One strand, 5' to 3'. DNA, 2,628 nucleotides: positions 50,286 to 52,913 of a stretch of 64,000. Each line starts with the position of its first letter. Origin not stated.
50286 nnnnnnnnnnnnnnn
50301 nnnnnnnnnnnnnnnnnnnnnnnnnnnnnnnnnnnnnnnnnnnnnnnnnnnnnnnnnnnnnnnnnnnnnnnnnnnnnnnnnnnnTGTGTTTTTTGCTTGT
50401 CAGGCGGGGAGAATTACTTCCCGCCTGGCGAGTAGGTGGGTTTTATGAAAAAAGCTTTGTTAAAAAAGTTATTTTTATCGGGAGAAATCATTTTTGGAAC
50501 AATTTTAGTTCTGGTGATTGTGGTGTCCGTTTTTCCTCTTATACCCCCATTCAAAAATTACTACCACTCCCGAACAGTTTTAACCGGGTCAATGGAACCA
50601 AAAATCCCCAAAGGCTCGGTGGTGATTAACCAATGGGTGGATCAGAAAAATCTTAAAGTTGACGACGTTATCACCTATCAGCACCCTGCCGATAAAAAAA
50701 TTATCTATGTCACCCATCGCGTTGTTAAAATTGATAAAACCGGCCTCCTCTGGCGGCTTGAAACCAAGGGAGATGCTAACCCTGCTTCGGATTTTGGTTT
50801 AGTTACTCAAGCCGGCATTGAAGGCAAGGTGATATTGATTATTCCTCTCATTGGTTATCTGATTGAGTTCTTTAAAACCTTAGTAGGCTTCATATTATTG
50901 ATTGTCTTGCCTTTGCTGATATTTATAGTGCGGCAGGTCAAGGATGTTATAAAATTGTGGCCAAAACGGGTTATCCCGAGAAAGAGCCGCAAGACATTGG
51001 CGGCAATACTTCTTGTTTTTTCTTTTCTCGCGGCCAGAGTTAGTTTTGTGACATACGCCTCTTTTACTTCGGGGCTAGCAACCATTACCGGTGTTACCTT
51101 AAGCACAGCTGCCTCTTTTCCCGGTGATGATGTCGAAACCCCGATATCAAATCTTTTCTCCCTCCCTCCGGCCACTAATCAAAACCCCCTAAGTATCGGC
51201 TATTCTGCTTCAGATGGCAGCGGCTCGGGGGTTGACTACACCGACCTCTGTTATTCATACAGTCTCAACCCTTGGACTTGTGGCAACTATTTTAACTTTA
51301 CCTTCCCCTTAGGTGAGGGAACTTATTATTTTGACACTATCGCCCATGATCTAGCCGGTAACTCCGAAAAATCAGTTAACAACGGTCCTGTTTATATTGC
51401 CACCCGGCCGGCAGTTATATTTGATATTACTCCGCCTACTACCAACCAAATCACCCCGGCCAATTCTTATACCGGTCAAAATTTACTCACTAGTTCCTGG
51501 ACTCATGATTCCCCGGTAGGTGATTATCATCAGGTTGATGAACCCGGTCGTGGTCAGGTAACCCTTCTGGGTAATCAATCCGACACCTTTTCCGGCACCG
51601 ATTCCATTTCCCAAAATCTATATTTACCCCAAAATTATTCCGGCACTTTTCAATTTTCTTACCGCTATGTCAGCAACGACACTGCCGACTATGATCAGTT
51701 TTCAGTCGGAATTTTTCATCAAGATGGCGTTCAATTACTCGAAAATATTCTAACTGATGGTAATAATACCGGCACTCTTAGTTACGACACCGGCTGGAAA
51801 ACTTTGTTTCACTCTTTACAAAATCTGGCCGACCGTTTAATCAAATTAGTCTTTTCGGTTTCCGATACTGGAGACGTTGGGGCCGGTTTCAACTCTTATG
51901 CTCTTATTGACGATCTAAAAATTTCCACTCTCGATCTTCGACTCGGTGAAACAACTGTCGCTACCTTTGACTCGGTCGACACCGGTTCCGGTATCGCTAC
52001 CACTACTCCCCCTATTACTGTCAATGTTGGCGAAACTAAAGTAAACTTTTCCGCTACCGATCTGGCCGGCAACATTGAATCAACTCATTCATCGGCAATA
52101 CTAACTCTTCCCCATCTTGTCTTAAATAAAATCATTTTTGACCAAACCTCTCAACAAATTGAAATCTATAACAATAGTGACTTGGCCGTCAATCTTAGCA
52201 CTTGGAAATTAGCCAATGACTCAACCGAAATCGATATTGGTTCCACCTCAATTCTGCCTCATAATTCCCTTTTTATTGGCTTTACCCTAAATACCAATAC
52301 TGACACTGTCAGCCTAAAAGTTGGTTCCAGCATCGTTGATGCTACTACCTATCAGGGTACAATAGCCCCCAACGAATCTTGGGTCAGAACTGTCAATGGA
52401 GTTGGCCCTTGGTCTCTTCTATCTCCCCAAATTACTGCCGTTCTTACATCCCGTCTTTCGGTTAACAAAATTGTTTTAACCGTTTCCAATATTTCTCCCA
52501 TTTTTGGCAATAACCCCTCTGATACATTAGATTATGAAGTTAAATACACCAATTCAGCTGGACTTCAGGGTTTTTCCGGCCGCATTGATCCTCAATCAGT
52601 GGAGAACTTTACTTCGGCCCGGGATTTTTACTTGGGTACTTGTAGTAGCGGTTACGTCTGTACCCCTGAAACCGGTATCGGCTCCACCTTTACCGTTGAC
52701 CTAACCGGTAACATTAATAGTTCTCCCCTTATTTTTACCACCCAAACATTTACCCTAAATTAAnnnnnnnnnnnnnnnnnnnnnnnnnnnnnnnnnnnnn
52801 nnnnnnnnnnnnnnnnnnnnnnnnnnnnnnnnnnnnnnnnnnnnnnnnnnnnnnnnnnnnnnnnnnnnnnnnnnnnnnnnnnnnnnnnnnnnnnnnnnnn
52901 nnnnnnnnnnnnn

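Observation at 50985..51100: The SipW-type peptidase carries a second, TasA-style signal/cleavage motif in front of its own exodomain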

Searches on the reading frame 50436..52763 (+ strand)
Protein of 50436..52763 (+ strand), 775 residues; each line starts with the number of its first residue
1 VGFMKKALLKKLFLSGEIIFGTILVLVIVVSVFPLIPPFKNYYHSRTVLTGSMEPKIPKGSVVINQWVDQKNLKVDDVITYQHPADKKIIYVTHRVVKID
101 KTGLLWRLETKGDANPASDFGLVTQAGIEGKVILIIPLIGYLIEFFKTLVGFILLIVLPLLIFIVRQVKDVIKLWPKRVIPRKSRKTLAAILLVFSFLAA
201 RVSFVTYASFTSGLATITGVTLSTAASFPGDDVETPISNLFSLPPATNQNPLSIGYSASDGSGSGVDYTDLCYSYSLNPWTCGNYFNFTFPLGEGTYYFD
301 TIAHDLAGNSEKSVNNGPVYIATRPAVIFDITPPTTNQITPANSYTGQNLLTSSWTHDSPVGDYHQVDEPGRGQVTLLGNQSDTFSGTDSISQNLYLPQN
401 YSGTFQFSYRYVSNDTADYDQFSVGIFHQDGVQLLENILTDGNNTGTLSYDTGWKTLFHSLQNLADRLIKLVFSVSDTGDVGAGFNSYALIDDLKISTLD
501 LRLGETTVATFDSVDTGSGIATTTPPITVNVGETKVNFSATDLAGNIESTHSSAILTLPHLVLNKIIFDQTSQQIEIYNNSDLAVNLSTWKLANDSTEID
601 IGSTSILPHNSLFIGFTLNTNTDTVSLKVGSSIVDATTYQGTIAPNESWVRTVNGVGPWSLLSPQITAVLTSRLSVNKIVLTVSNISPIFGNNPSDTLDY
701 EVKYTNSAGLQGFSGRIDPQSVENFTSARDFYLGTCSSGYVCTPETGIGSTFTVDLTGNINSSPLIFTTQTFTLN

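Call 3: search_protein_families(library=pfam, proteins=[window:50436-52763:+], max_evalue=0.1)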
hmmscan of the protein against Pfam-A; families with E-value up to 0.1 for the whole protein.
window:50436-52763:+ (775 aa): 3 families
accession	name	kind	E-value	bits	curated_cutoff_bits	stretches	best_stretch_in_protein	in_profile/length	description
PF00932.25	LTD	-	1.9e-06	28.7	34.3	1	560-639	7-107/109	Lamin Tail Domain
PF19077.6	Big_13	-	0.0047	17.8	27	0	508-551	51-94/102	Bacterial Ig-like domain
PF10502.14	Peptidase_S26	-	0.0087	16.5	22.9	1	36-92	16-74/168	Signal peptidase, peptidase S26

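Call 4: search_protein_families(library=ncbifam, proteins=[window:50436-52763:+], max_evalue=0.1)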
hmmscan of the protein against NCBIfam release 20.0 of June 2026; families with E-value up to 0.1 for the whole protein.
window:50436-52763:+ (775 aa): 5 families
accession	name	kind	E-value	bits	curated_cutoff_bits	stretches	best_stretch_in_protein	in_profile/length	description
TIGR02228.1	sigpep_I_arch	equivalog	8.3e-25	87.5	51.85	1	17-169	5-156/158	signal peptidase I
NF046067.1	SigPepSipWBacil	equivalog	1.1e-24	87.1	190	1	42-174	37-168/189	signal peptidase I SipW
TIGR02754.1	sod_Ni_protease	equivalog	2.9e-07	30.9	63.25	1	51-132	6-88/90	nickel-type superoxide dismutase maturation protease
NF047446.1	barrel_OmpL47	domain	9.7e-07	29.2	40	1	513-553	24-64/68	OmpL47-type beta-barrel domain-containing protein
TIGR02227.1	sigpep_I_bact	equivalog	0.00016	21.6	47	1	25-97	4-75/162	signal peptidase I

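Call 7: find_homologous_proteins(query=window:50436-52763:+, max_evalue=0.00001)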
Query window:50436-52763:+ (775 aa): 90 proteins with E <= 0.00001 among 8000 candidates.
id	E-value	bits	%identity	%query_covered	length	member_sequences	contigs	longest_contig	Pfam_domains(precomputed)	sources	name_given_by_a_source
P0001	0.0e+0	1721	100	100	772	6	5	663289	PF00932.26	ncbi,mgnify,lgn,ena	ncbi:MAG: signal peptidase I [Patescibacteria group bacterium]|mgnify:FL=1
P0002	1.1e-216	740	66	70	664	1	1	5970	PF19077.7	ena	-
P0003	1.7e-216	739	66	70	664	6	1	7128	PF19077.7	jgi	-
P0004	6.5e-207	708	64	70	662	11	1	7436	PF19077.7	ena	-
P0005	3.8e-196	672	56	70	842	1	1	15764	-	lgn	-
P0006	1.6e-134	468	42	87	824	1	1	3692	PF00932.26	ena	-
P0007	5.7e-124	433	66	40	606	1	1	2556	PF00932.26,PF16656.12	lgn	-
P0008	7.1e-122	426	67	39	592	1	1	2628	PF00932.26,PF16656.12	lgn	-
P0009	6.9e-120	420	65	38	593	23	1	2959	PF00932.26,PF16656.12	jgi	-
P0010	6.6e-118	413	84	28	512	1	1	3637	PF00932.26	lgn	-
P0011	1.3e-116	409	83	28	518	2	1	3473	PF00932.26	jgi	-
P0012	8.5e-116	406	85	28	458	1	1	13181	PF00932.26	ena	-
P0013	9.8e-116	406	84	28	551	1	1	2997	PF00932.26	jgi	jgi:signal peptidase I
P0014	4.2e-115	404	82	28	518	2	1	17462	PF00932.26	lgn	-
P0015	2.6e-114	401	82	28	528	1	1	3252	PF00932.26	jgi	-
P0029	1.1e-94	336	36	66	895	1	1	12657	PF10502.15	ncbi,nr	ncbi:MAG TPA: signal peptidase I [Candidatus Methanoperedens sp.]|nr:signal peptidase I [Candidatus 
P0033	3.6e-83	298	40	72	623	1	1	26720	-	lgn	-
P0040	2.9e-58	216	47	28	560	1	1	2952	PF00932.26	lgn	-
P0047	5.9e-17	79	31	30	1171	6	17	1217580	PF00932.26,PF10502.15,PF00041.28,PF16656.12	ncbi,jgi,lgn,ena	-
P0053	6.2e-15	73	29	30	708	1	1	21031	PF27237.1,PF10502.15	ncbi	-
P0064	2.6e-13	67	38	21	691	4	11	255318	PF00932.26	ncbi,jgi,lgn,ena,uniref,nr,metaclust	ncbi:MAG: signal peptidase I [Candidatus Zambryskibacteria bacterium RIFCSPHIGHO2_02_FULL_43_14]|uni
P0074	2.3e-10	58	33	24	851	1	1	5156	PF00932.26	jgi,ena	-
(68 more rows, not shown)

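Call 13: find_encoding_contigs(protein=P0004, flank=8000, max_places=3)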
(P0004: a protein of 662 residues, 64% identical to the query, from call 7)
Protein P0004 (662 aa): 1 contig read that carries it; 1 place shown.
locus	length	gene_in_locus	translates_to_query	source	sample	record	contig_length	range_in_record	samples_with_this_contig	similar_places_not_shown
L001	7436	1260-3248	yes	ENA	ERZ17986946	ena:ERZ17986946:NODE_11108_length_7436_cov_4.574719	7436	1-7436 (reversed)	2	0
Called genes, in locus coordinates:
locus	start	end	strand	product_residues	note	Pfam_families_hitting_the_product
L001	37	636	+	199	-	PF12389:Peptidase_M73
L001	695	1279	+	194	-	PF10502:Peptidase_S26 (weak)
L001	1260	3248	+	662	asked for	PF19077:Big_13 (faint)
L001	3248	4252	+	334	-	PF00041:fn3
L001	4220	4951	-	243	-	-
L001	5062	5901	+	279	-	PF00188:CAP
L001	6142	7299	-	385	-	PF00303:Thymidylat_synt, PF14251:PterinBD-DUF4346 (weak)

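Call 14: find_encoding_contigs(protein=P0064, flank=8000, max_places=2)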
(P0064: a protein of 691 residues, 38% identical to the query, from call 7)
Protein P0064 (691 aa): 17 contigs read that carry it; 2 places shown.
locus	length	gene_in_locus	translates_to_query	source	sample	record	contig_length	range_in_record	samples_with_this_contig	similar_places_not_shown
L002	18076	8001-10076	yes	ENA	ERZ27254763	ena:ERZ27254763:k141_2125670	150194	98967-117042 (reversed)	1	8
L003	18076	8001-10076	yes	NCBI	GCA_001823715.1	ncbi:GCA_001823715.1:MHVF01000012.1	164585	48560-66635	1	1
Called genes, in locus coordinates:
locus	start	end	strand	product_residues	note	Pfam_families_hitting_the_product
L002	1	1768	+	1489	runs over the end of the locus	PF01522:Polysacc_deac_1, PF19078:Big_12, PF19077:Big_13, PF16403:Bact_surface_Ig-like, PF16656:Pur_ac_phosph_N (weak)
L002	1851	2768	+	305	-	PF00188:CAP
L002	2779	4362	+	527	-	PF01522:Polysacc_deac_1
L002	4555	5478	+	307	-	PF12389:Peptidase_M73 (weak)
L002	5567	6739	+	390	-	PF12389:Peptidase_M73 (faint)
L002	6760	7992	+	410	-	-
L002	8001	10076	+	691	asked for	PF00932:LTD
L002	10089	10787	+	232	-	PF02463:SMC_N (weak), PF00005:ABC_tran, PF13304:AAA_21 (weak)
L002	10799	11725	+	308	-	PF18075:FtsX_ECD, PF02687:FtsX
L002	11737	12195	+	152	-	PF07732:Cu-oxidase_3 (faint), PF13473:Cupredoxin_1, PF00127:Copper-bind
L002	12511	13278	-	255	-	-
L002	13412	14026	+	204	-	PF03724:META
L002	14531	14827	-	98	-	PF18898:DUF5654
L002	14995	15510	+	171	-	PF00657:Lipase_GDSL, PF13472:Lipase_GDSL_2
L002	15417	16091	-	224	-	PF01797:Y1_Tnp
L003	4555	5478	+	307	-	PF12389:Peptidase_M73 (weak)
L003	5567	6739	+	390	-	PF12389:Peptidase_M73 (faint)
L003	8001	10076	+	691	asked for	PF00932:LTD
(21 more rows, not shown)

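Call 15: find_encoding_contigs(protein=P0005, flank=8000, max_places=2)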
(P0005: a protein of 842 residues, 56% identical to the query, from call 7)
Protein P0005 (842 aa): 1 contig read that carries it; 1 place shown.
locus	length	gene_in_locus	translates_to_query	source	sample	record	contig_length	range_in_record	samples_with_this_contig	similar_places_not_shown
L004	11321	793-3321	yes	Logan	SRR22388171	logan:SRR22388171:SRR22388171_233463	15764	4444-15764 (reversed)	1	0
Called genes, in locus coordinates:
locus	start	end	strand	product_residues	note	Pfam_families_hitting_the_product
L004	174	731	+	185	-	-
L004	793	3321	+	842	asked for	-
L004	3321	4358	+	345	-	PF00041:fn3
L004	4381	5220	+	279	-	PF00188:CAP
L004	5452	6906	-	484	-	PF00303:Thymidylat_synt, PF14251:PterinBD-DUF4346 (weak)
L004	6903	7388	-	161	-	PF00383:dCMP_cyt_deam_1, PF14437:MafB19-deam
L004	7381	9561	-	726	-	PF06293:Kdo (weak), PF00069:Pkinase (faint), PF01636:APH (weak), PF01467:CTP_transf_like, PF01230:HIT, PF11969:DcpS_C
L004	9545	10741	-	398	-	PF13439:Glyco_transf_4, PF08323:Glyco_transf_5 (weak), PF00534:Glycos_transf_1, PF20706:GT4-conflict (faint), PF13692:Glyco_trans_1_4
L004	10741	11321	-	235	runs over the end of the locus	PF01746:tRNA_m1G_MT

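Call 16: find_encoding_contigs(protein=P0029, flank=8000, max_places=2)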
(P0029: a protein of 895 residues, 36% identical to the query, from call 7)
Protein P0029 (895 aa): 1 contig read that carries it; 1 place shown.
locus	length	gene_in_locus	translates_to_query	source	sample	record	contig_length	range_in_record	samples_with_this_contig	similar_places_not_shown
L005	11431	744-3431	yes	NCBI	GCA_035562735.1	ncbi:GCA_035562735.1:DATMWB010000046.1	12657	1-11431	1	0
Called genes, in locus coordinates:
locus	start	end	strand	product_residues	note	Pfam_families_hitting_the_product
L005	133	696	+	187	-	-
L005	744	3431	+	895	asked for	PF10502:Peptidase_S26 (weak)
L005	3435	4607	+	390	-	PF00041:fn3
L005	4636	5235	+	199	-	PF00702:Hydrolase, PF13419:HAD_2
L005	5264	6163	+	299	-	PF00188:CAP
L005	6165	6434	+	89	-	-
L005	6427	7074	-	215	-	PF01746:tRNA_m1G_MT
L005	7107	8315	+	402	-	PF00535:Glycos_transf_2, PF04138:GtrA_DPMS_TM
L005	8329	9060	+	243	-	PF00483:NTP_transferase, PF12804:NTP_transf_3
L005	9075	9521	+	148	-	-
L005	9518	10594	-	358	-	PF00224:PK, PF02887:PK_C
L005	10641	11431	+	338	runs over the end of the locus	PF01757:Acyl_transf_3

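Call 44: predict_structure(alignment_id=A3)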
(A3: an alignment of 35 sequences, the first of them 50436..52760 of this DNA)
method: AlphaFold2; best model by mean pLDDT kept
length: 775 residues; sequences in the alignment: 35
mean_pLDDT: 80.1   pTM: 0.62
mean pLDDT of the five models: 80.1, 79.7, 78.5, 77.9, 74.3
residues with pLDDT >= 90: 201; 70-90: 448; 50-70: 86; < 50: 40
segments of 3 or more residues with pLDDT < 50: 1-4, 177-181, 201-230
pLDDT, mean of each block of 10 residues (from residue 1): 56 73 75 67 76 63 83 87 70 87 80 72 80 84 75 75 74 55 56 59 32 31 32 80 93 93 86 89 93 91 90 83 90 92 78 79 78 89 80 86 91 81 93 91 79 92 87 87 80 88 84 90 91 89 93 88 86 88 89 90 86 88 88 85 75 79 76 83 81 83 91 84 80 75 83 88 75 77
secondary structure, 60 per line:
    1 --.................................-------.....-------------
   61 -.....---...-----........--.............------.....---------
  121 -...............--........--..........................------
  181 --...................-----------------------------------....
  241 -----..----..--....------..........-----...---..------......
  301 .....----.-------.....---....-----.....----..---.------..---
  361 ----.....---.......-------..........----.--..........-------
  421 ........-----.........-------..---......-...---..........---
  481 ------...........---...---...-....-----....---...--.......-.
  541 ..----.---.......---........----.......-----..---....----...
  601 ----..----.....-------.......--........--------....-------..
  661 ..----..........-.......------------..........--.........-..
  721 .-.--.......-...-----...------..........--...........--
elements in order (helices of 4 or more, strands of 3 or more residues): H3-35 E43-47 E62-66 E78-85 E88-100 E107-111 E122-124 E128-136 H139-146 H149-174 H183-201 E237-240 E256-259 E266-275 E281-283 E295-305 H318-322 E326-329 E335-339 E365-369 E373-379 E387-396 E404-413 E421-428 E434-442 E455-460 E468-477 E487-497 E501-503 E507-509 E511-514 E520-523 E527-529 E532-538 E540-542 E551-557 E561-568 E573-579 E590-593 E598-600 E611-615 E623-629 E632-639 E648-651 E659-662 E667-673 E678-684 E697-706 E709-717 E726-732 E734-736 E742-744 E751-760 E763-773
